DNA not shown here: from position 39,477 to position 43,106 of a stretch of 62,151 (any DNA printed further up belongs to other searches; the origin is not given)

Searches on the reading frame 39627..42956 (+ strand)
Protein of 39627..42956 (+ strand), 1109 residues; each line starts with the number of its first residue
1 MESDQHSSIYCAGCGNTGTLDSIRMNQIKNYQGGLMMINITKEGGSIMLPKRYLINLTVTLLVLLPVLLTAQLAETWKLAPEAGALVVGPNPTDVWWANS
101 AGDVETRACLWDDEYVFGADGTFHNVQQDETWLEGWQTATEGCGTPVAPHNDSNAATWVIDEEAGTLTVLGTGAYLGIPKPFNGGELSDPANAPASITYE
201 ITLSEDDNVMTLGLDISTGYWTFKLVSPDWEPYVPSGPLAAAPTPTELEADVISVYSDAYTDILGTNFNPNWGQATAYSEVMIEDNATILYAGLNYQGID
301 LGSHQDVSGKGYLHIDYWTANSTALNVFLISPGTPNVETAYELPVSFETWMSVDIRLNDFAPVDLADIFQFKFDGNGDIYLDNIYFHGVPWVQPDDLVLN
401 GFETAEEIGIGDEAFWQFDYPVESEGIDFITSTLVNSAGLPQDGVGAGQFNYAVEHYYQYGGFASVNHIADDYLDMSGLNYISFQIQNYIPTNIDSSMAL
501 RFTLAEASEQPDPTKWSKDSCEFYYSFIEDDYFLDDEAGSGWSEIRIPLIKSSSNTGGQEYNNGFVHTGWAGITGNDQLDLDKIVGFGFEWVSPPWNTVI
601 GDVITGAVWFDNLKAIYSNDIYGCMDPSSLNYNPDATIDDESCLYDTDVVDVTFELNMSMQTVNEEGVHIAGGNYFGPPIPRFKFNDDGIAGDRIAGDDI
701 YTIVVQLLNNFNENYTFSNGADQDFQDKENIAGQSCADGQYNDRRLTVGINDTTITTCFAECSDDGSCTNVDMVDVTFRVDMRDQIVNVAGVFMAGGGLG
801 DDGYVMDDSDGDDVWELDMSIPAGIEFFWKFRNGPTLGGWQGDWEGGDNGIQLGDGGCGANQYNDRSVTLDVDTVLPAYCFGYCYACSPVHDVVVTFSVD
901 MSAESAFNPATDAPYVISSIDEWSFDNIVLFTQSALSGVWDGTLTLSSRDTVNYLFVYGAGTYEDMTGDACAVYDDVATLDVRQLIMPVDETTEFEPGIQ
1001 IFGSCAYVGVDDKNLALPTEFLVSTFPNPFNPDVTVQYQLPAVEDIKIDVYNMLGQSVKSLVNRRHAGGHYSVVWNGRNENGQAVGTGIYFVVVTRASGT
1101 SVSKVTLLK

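Call 47: search_protein_families(library=pfam, proteins=[window:39627-42956:+], max_evalue=0.001)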
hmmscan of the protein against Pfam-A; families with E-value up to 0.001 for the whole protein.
window:39627-42956:+ (1109 aa): 3 families
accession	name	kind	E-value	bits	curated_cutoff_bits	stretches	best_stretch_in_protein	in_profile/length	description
PF13860.13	FlgD_ig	-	2.5e-08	34.2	27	1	1034-1098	12-77/79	FlgD Ig-like domain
PF18962.6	Por_Secre_tail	-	1.2e-05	25.9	27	1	1026-1105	2-73/75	Secretion system C-terminal sorting domain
PF13585.12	CHU_C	-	0.00038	21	27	0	1042-1098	25-74/86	CHU_C Type IX secretion signal domain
